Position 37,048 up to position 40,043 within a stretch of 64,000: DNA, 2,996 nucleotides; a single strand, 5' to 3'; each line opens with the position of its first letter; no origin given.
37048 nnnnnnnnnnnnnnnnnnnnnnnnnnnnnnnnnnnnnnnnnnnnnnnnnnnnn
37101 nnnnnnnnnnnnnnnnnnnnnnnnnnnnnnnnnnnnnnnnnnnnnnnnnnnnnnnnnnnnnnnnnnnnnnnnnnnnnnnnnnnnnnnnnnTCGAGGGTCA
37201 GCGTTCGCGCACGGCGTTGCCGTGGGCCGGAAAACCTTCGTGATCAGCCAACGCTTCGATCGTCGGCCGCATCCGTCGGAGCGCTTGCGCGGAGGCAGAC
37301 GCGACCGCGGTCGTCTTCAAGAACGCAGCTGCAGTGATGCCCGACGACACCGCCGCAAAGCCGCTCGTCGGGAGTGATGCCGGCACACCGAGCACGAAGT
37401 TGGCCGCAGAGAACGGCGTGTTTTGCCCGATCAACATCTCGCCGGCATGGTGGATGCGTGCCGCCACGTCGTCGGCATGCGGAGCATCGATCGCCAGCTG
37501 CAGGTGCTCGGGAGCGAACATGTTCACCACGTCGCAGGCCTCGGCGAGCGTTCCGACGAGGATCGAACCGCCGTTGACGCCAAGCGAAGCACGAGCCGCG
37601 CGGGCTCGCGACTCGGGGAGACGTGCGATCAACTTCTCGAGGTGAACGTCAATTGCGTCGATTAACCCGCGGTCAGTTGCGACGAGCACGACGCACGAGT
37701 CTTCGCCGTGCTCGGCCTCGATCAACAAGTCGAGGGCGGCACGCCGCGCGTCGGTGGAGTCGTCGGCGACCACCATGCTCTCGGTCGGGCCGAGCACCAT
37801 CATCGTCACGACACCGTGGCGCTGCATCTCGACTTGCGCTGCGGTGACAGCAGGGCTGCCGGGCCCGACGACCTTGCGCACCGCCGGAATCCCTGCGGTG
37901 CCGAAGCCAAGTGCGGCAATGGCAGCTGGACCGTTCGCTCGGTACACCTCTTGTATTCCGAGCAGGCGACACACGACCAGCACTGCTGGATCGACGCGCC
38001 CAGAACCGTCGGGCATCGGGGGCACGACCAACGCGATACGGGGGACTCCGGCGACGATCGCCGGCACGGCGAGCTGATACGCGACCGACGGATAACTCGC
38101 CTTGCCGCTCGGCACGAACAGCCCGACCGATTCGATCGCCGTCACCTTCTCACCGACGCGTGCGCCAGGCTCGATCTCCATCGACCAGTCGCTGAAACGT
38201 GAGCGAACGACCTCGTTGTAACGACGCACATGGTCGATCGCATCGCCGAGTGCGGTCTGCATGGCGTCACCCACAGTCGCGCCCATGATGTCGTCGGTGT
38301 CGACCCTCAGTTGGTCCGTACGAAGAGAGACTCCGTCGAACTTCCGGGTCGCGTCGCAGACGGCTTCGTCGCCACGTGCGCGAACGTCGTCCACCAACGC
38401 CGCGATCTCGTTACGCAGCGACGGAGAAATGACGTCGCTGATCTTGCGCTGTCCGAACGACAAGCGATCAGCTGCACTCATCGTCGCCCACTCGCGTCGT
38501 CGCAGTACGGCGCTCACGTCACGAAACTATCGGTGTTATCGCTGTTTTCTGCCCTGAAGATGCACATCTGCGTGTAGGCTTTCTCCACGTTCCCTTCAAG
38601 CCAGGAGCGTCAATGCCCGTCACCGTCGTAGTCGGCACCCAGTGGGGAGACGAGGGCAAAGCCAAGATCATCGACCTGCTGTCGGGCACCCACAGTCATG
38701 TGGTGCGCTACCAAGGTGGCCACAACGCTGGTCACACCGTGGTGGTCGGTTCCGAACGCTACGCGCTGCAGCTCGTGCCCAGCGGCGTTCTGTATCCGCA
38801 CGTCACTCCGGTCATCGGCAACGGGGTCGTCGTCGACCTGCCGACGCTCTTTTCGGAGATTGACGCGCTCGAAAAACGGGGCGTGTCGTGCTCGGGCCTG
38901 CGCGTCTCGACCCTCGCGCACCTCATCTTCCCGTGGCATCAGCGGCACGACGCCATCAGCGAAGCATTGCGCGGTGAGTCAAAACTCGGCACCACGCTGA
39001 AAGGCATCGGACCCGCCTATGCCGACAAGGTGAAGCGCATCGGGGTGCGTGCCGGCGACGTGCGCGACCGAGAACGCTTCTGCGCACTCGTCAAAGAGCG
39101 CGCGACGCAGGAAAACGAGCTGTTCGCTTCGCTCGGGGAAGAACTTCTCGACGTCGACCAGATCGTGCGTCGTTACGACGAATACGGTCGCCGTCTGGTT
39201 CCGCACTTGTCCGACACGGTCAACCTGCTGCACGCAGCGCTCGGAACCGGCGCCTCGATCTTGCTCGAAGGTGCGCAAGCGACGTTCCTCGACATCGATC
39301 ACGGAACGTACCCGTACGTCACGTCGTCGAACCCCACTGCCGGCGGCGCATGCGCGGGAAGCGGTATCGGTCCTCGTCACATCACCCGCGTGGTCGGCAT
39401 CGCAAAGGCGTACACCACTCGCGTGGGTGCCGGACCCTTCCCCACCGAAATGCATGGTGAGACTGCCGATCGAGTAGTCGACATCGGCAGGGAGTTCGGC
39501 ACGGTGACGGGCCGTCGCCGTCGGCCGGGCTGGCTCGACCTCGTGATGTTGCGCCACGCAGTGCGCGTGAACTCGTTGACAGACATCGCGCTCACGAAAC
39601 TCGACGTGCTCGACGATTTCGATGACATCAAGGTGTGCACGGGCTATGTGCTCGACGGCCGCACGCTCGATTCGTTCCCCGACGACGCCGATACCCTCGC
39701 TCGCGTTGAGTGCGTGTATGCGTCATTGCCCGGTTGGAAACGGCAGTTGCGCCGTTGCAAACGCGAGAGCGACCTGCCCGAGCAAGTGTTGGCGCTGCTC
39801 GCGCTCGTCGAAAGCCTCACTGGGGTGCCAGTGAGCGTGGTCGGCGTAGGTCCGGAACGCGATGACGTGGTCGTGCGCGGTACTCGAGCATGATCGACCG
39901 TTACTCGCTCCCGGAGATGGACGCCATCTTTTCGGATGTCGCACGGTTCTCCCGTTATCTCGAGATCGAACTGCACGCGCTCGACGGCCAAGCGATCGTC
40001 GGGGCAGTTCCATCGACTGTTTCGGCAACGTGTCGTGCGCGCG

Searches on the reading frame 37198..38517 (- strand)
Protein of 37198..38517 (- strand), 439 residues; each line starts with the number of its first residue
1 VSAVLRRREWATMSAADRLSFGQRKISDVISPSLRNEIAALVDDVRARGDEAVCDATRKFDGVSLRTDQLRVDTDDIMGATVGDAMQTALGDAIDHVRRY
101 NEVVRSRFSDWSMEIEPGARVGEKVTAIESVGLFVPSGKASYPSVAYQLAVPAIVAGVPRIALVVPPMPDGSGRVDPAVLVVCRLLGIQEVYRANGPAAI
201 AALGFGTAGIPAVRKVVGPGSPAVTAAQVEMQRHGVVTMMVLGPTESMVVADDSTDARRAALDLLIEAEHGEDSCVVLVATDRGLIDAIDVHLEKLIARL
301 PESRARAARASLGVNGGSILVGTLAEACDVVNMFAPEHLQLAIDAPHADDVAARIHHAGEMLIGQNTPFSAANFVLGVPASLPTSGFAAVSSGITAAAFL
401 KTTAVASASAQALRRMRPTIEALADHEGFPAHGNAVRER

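Call 68: search_protein_families(library=pfam, max_evalue=0.00001, proteins=[window:37198-38517:-])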
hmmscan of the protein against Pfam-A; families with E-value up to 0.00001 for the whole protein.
window:37198-38517:- (439 aa): 1 family
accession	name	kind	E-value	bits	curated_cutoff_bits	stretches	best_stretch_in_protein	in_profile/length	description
PF00815.25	Histidinol_dh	-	5.2e-110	368.7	27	1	33-439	10-410/411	Histidinol dehydrogenase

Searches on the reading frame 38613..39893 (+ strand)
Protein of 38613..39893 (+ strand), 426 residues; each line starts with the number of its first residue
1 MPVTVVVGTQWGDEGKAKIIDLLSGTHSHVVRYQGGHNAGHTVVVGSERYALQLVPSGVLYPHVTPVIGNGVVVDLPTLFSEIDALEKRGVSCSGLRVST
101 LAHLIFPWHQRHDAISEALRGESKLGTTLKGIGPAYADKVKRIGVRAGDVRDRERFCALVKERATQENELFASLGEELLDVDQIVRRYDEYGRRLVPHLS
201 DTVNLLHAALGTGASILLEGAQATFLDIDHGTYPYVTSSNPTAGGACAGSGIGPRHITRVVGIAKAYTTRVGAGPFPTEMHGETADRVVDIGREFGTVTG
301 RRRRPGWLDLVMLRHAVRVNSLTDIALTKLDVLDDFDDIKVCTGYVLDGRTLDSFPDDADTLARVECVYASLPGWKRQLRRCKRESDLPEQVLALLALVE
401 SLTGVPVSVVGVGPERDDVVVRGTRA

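Call 68: search_protein_families(library=pfam, max_evalue=0.00001, proteins=[window:38613-39893:+])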
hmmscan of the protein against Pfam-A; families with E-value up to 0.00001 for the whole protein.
window:38613-39893:+ (426 aa): 1 family
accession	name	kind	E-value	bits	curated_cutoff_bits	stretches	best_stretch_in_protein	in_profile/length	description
PF00709.27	Adenylsucc_synt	-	1e-169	565.2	27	1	5-419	1-415/416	Adenylosuccinate synthetase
